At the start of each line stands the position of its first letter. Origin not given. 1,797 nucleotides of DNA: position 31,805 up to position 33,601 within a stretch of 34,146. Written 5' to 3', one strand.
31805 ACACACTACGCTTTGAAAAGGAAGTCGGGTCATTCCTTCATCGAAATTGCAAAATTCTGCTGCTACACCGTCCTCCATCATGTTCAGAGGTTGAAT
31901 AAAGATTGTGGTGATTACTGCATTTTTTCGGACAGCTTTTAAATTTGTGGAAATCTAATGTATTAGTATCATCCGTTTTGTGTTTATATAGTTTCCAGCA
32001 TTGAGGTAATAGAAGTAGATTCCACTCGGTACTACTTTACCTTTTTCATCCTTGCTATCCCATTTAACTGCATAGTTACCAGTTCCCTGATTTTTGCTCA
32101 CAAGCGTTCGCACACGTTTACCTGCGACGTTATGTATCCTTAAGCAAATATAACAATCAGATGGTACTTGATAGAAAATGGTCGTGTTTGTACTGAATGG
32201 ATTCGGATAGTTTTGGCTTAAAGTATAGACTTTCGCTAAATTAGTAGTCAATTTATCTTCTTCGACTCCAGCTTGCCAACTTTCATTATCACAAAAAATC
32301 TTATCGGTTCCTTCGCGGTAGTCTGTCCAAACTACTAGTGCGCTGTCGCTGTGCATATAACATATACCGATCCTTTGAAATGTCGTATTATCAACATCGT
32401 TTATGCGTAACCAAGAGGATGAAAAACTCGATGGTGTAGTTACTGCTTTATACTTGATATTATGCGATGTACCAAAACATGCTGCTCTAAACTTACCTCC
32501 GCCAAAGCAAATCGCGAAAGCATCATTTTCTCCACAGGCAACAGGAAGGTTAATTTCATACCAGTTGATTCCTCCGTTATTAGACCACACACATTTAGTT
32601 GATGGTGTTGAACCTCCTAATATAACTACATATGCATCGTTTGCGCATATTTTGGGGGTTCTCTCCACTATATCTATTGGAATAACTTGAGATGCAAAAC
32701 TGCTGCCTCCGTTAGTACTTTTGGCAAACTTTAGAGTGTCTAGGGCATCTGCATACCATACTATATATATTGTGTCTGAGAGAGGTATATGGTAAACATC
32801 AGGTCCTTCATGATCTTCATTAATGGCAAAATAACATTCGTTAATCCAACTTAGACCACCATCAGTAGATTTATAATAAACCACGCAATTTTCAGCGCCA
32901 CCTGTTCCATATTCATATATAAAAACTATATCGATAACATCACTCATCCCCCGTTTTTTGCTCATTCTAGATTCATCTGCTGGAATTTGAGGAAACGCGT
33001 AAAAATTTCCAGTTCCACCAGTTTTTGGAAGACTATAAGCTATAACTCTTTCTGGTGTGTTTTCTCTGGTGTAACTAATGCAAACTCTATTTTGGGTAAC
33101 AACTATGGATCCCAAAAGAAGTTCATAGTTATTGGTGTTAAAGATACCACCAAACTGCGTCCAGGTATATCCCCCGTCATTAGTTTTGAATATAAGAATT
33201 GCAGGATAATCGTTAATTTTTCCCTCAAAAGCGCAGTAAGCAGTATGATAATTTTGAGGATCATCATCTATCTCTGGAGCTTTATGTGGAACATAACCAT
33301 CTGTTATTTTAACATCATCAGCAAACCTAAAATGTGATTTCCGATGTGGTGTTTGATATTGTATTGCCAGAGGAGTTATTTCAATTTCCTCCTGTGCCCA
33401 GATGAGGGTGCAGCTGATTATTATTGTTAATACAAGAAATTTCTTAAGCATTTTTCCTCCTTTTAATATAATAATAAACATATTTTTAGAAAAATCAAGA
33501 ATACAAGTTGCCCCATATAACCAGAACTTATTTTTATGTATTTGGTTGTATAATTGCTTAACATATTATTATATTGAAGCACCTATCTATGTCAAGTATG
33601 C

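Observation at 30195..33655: A 150-168 bp direct repeat carrying the hicB promoter and 5' end brackets a two-gene T9SS cargo module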

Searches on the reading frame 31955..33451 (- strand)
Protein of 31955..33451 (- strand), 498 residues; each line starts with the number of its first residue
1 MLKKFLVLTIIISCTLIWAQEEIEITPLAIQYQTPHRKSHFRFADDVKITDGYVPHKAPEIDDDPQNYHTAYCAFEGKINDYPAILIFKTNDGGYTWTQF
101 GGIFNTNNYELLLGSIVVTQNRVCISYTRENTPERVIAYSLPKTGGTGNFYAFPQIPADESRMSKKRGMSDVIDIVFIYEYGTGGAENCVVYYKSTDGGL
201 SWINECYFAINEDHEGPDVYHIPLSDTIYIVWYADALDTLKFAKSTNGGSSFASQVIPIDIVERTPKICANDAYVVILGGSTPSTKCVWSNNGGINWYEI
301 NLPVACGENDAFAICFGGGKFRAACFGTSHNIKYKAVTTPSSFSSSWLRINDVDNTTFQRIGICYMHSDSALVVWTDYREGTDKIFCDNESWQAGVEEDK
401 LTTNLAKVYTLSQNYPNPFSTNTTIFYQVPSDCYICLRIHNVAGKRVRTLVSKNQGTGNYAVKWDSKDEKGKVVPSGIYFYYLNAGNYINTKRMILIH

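Call 8: search_protein_families(library=pfam, proteins=[window:31955-33451:-], max_evalue=0.01)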
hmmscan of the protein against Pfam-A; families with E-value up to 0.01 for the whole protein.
window:31955-33451:- (498 aa): 3 families
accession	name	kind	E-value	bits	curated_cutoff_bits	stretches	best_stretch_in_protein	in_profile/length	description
PF13860.13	FlgD_ig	-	4.2e-08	33.5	27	1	437-480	27-70/79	FlgD Ig-like domain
PF18962.6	Por_Secre_tail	-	5e-05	23.9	27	1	415-495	2-74/75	Secretion system C-terminal sorting domain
PF13585.12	CHU_C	-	0.00077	20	27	1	457-487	44-75/86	CHU_C Type IX secretion signal domain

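Call 14: find_encoding_contigs(protein=window:31955-33451:-, flank=6000, max_places=10)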
Protein window:31955-33451:- (498 aa): 2 contigs read that carry it; 2 places shown.
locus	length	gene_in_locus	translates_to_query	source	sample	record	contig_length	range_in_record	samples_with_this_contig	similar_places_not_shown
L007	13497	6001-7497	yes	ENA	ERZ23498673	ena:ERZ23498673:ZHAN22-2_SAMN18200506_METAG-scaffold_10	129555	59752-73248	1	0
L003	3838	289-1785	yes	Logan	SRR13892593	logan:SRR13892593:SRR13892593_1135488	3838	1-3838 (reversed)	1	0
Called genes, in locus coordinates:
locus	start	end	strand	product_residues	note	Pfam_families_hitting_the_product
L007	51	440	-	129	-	-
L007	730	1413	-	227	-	-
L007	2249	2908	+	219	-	PF13174:TPR_6 (faint), PF21545:T7SS_EccA1_N (weak), PF14559:TPR_19 (faint), PF00515:TPR_1 (faint), PF07719:TPR_2 (faint), PF13176:TPR_7 (faint), PF13181:TPR_8 (faint), PF13424:TPR_12, +3 more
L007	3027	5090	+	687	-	PF03065:Glyco_hydro_57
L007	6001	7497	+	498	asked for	PF13860:FlgD_ig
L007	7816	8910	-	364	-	PF21959:DUF6923 (faint), PF08450:SGL (faint), PF13860:FlgD_ig (weak), PF18962:Por_Secre_tail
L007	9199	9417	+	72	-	PF21748:UPF0150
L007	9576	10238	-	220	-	PF01209:Ubie_methyltran (weak), PF00398:RrnaAD (weak), PF13489:Methyltransf_23, PF13649:Methyltransf_25, PF13847:Methyltransf_31, PF08241:Methyltransf_11, PF08242:Methyltransf_12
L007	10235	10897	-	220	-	PF02475:TRM5-TYW2_MTfase, PF05175:MTS, PF06325:PrmA, PF13847:Methyltransf_31, PF08241:Methyltransf_11 (weak), PF08242:Methyltransf_12 (weak), PF13649:Methyltransf_25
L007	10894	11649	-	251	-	PF01209:Ubie_methyltran, PF02353:CMAS (weak), PF13489:Methyltransf_23, PF13847:Methyltransf_31, PF08241:Methyltransf_11, PF08242:Methyltransf_12, PF13649:Methyltransf_25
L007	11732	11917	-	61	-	-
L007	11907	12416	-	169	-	-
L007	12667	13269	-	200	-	PF00300:His_Phos_1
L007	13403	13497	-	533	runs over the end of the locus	PF21959:DUF6923 (faint), PF24684:Vgb_lyase (weak), PF01841:Transglut_core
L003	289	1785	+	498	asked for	PF13860:FlgD_ig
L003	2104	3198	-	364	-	PF21959:DUF6923 (faint), PF08450:SGL (faint), PF13860:FlgD_ig (weak), PF18962:Por_Secre_tail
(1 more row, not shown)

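Call 31: find_homologous_proteins(query=window:31955-33451:-, max_evalue=1e-10)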
Query window:31955-33451:- (498 aa): 903 proteins with E <= 1e-10 among 8000 candidates; the best 120 are listed.
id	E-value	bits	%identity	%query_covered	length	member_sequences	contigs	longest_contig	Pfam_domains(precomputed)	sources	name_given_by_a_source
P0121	0.0e+0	1179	100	100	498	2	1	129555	PF13860.13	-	-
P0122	1.3e-157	544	50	100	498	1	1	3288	PF18962.8,PF13860.13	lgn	-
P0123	4.7e-154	532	51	100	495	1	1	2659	PF18962.8,PF13860.13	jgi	jgi:hypothetical protein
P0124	2.7e-116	408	43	97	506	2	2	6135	PF18962.8,PF13860.13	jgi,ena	-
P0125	1.1e-37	148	68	21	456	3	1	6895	PF07494.18,PF18962.8,PF13860.13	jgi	-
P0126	9.4e-37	145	67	21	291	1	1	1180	PF13585.13,PF18962.8,PF13860.13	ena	-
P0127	2.4e-32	131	28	61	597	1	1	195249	PF18962.8,PF14870.13,PF15902.13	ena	-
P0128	3.8e-29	120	26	100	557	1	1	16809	PF18962.8,PF13860.13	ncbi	ncbi:MAG: T9SS type A sorting domain-containing protein [bacterium]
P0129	1.7e-24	105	51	20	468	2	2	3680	PF18962.8,PF13860.13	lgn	-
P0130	2.4e-24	104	25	62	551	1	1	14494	PF18962.8,PF14870.13,PF13860.13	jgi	jgi:photosystem II stability/assembly factor-like uncharacterized protein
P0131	5.3e-24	103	35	21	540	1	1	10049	PF18962.8,PF14870.13,PF13860.13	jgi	jgi:photosystem II stability/assembly factor-like uncharacterized protein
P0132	1.2e-23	102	25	62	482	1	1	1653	PF18962.8,PF02012.27,PF13088.13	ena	-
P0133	1.3e-23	102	52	21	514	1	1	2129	PF13585.13,PF00404.25,PF18962.8,PF13860.13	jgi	jgi:hypothetical protein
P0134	2.0e-22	98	30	61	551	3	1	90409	PF18962.8,PF24316.2,PF02012.27,PF13088.13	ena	-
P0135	8.2e-22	96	34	36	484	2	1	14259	PF13585.13,PF18962.8,PF13860.13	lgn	-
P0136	6.2e-21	93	33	35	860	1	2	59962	PF18962.8,PF13860.13,PF15902.13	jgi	jgi:photosystem II stability/assembly factor-like uncharacterized protein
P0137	7.8e-21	93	46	20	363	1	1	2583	PF13585.13,PF18962.8,PF13860.13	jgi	jgi:hypothetical protein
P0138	8.5e-21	93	25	62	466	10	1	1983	PF18962.8,PF13088.13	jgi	-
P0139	1.5e-20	92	23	82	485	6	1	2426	PF18962.8,PF13088.13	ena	-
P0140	2.6e-20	91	33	32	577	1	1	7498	PF18962.8,PF13860.13,PF02012.27,PF13088.13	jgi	jgi:hypothetical protein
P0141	2.7e-20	91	38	23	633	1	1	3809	PF01839.30,PF13517.13,PF18962.8,PF13860.13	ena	-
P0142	3.9e-20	90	39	27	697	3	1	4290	PF18962.8,PF25852.1,PF13860.13,PF02012.27,PF15902.13,PF13088.13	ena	-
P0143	6.1e-20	90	42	18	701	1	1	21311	PF13715.13,PF18962.8,PF13620.13,PF13088.13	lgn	-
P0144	1.3e-19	89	25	62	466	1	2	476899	PF18962.8,PF02012.27,PF13088.13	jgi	-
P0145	1.6e-19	88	47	20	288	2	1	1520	PF18962.8,PF13860.13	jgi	-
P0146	1.9e-19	88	47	18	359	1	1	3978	PF18962.8,PF13860.13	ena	-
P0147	2.6e-19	88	44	19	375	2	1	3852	PF13585.13,PF18962.8,PF13860.13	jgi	jgi:hypothetical protein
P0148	3.0e-19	87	51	18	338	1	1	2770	PF18962.8,PF13860.13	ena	-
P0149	3.5e-19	87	49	18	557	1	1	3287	PF13585.13,PF18962.8,PF13860.13,PF06739.18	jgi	jgi:hypothetical protein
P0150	3.6e-19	87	41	25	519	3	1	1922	PF18962.8,PF13860.13,PF02012.27,PF15902.13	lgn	-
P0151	9.9e-19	86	43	19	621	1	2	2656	PF13585.13,PF18962.8,PF18370.8,PF13860.13,PF00041.28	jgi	jgi:hypothetical protein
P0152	1.3e-18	85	29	62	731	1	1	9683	PF18962.8,PF14870.13,PF15902.13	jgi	jgi:photosystem II stability/assembly factor-like uncharacterized protein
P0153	1.6e-18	85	51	18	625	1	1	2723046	PF19527.5,PF13585.13,PF18962.8,PF13860.13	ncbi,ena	-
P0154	1.9e-18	85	37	25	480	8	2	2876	PF18962.8,PF13088.13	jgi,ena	-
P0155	2.1e-18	85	45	18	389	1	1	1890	PF00963.25,PF18962.8,PF13860.13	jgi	jgi:hypothetical protein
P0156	2.3e-18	84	48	20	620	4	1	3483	PF19527.5,PF13585.13,PF18962.8,PF13860.13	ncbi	-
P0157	2.9e-18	84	46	20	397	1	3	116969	PF04151.22,PF18962.8,PF13860.13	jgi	jgi:hypothetical protein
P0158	3.1e-18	84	27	62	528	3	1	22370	PF18962.8,PF12904.14,PF13088.13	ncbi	-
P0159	3.1e-18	84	49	18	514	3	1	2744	PF13229.13,PF18962.8,PF13860.13,PF05048.20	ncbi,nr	ncbi:MAG: right-handed parallel beta-helix repeat-containing protein [Candidatus Marinimicrobia bact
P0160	3.7e-18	84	42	21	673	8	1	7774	PF18962.8,PF13860.13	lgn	-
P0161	4.0e-18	84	46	23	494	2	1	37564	PF13715.13,PF18962.8,PF17802.8,PF13860.13,PF13620.13,PF22904.4,PF17210.10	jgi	-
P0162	4.6e-18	84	44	18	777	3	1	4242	PF13585.13,PF00963.25,PF18962.8,PF13860.13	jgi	-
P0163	4.9e-18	83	44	21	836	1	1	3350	PF13585.13,PF18962.8,PF13860.13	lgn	-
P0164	7.1e-18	83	50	19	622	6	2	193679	PF19527.5,PF18962.8,PF13860.13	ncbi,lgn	-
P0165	8.1e-18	83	47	20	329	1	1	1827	PF18962.8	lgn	-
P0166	8.5e-18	83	47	21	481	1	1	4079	PF18962.8,PF13860.13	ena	-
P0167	8.5e-18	83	33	25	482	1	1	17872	PF18962.8,PF12904.14,PF02012.27,PF13088.13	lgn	-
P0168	9.0e-18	83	28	61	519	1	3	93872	PF18962.8,PF13860.13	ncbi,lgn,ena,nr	ncbi:MAG TPA: T9SS type A sorting domain-containing protein [Ignavibacteria bacterium]|nr:T9SS type 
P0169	1.0e-17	82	45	18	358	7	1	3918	PF13585.13,PF18962.8,PF13860.13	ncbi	ncbi:MAG: FlgD immunoglobulin-like domain containing protein [Candidatus Zixiibacteriota bacterium]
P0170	1.1e-17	82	46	18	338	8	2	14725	PF18962.8,PF13860.13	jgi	-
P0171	1.2e-17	82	36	27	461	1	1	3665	PF13585.13,PF13385.14,PF18962.8,PF13860.13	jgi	-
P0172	1.2e-17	82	48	18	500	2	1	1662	PF18962.8,PF13860.13,PF05345.19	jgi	jgi:hypothetical protein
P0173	1.3e-17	82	45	21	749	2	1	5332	PF18962.8,PF25852.1,PF13860.13,PF16760.11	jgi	-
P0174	1.3e-17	82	51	18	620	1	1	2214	PF19527.5,PF18962.8,PF13860.13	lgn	-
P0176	1.6e-17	82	40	24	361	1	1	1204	PF13585.13,PF18962.8,PF13860.13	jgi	jgi:hypothetical protein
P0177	1.6e-17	82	42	23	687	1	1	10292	PF02129.25,PF12697.14,PF18962.8,PF12146.16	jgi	jgi:predicted acyl esterase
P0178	2.6e-17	81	37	31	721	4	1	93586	PF18962.8,PF00149.34,PF13860.13,PF02872.24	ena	-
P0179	2.8e-17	81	47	18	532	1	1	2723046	PF24170.3,PF18962.8,PF13860.13,PF06739.18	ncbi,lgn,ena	-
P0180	2.8e-17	81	25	61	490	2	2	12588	PF18962.8,PF02012.27,PF13088.13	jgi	jgi:hypothetical protein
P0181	3.0e-17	81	46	20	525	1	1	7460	PF13585.13,PF18962.8,PF13860.13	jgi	jgi:hypothetical protein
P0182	3.0e-17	81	30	61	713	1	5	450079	PF18962.8,PF14870.13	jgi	jgi:photosystem II stability/assembly factor-like uncharacterized protein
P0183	3.2e-17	81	28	62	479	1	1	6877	PF18962.8,PF13088.13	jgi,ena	jgi:hypothetical protein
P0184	3.3e-17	81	44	21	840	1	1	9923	PF18962.8,PF13860.13,PF15902.13,PF13088.13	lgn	-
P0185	3.4e-17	81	41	22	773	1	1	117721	PF08757.18,PF00932.26,PF18962.8,PF13860.13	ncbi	ncbi:MAG: CotH kinase family protein [Calditrichaceae bacterium]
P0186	3.4e-17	81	42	21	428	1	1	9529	PF18962.8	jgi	jgi:hypothetical protein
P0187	3.4e-17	81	45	22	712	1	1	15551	PF13585.13,PF18962.8,PF13860.13,PF08487.17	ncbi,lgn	-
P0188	3.4e-17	81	40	24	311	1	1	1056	PF18962.8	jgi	jgi:hypothetical protein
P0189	3.6e-17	81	40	25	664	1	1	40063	PF18962.8,PF13860.13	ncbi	-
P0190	3.9e-17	80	45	18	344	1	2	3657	PF18962.8,PF13860.13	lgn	-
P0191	4.0e-17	80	26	61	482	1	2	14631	PF18962.8,PF02012.27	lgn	-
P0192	4.1e-17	80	26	62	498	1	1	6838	PF18962.8,PF14870.13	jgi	-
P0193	4.2e-17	80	45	18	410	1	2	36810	PF18962.8,PF25852.1,PF14870.13,PF02012.27,PF15902.13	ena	-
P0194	4.2e-17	80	43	19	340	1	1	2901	PF18962.8,PF13860.13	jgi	jgi:hypothetical protein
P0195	4.3e-17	80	42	20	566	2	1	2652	PF18962.8,PF13860.13,PF00082.28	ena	-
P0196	4.5e-17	80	44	21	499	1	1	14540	PF18962.8,PF13860.13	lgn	-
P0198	4.7e-17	80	44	22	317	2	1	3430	PF18962.8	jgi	-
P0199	4.8e-17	80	45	18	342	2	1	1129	PF13585.13,PF18962.8,PF13860.13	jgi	jgi:hypothetical protein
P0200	4.9e-17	80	36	24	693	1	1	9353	PF18962.8,PF15902.13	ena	-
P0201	4.9e-17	80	39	20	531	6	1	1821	PF18962.8,PF13088.13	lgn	-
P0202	5.1e-17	80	45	19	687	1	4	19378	PF13585.13,PF18962.8,PF13860.13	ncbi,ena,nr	ncbi:MAG: T9SS type A sorting domain-containing protein [Calditrichaeota bacterium]|nr:T9SS type A s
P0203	5.2e-17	80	40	20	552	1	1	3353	PF13585.13,PF18962.8,PF14870.13,PF13860.13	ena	-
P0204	5.7e-17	80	33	25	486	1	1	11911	PF18962.8,PF13088.13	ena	-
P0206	6.2e-17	80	26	61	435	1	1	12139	PF18962.8,PF25852.1,PF14870.13,PF02012.27,PF15902.13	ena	-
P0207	7.1e-17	80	25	62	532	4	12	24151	PF18962.8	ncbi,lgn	-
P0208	7.2e-17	80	44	21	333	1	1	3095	PF18962.8,PF00041.28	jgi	-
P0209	7.4e-17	80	40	18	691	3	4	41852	PF13715.13,PF18962.8,PF13620.13,PF13088.13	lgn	-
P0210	7.6e-17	79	43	23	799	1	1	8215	PF13585.13,PF00963.25,PF18962.8,PF13860.13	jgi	jgi:hypothetical protein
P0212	8.8e-17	79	48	18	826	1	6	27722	PF08126.17,PF13585.13,PF18962.8,PF13860.13,PF01364.25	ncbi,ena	-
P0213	9.2e-17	79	42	18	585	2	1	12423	PF18962.8,PF15892.12,PF13860.13,PF02012.27,PF13088.13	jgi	jgi:hypothetical protein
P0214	9.2e-17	79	43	24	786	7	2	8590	PF00963.25,PF18962.8,PF13860.13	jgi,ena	-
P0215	9.4e-17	79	46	18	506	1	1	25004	PF16318.12,PF13585.13,PF18962.8,PF13860.13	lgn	-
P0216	9.6e-17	79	45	18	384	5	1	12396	PF18962.8,PF13860.13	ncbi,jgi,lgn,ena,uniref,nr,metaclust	ncbi:hypothetical protein AMJ44_09230 [candidate division WOR-1 bacterium DG_54_3]|uniref:FlgD/Vpr I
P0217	1.1e-16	79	27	61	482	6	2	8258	PF18962.8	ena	-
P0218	1.1e-16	79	46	18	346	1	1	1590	PF13585.13,PF18962.8,PF13860.13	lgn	-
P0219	1.1e-16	79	30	25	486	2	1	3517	PF18962.8,PF15892.12,PF21471.4,PF02012.27,PF13088.13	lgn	-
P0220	1.1e-16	79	45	19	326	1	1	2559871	PF18962.8,PF13860.13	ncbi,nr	ncbi:MAG: T9SS type A sorting domain-containing protein [Candidatus Zixiibacteriota bacterium]|nr:MA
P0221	1.1e-16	79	38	21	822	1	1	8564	PF02922.25,PF00756.27,PF18962.8,PF13860.13,PF02012.27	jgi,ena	-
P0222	1.2e-16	79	45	18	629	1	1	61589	PF18962.8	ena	-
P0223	1.3e-16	79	49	18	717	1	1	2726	PF18962.8,PF13860.13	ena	-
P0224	1.3e-16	79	44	19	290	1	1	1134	PF18962.8,PF13860.13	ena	-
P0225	1.3e-16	79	35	30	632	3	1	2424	PF13229.13,PF07602.18,PF18962.8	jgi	jgi:parallel beta-helix repeat protein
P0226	1.3e-16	79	27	63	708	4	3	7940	PF18962.8,PF14870.13,PF15902.13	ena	-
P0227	1.3e-16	79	41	21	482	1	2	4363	PF13385.14,PF18962.8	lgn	-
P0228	1.5e-16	79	40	21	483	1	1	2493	PF18962.8,PF14870.13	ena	-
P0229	1.5e-16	79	33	25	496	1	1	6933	PF18962.8,PF02012.27,PF13088.13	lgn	-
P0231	1.6e-16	78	44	18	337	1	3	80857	PF18962.8,PF13860.13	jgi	jgi:hypothetical protein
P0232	1.8e-16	78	32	36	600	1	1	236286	PF18962.8,PF13860.13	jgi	jgi:hypothetical protein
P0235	2.1e-16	78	35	27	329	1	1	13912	PF13585.13,PF18962.8,PF13860.13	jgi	jgi:hypothetical protein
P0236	2.2e-16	78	47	20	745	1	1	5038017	PF18962.8,PF13860.13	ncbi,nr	ncbi:MAG: T9SS type A sorting domain-containing protein [Gemmatimonadota bacterium]|nr:MAG: T9SS typ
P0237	2.3e-16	78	29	61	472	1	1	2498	PF18962.8,PF14870.13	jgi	-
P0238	2.5e-16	78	26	63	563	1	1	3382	PF18962.8,PF02012.27,PF13088.13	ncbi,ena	-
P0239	2.6e-16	78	43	19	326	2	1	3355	PF13585.13,PF18962.8,PF13860.13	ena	-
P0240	2.6e-16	78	45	19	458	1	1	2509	PF13585.13,PF18962.8,PF13860.13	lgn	-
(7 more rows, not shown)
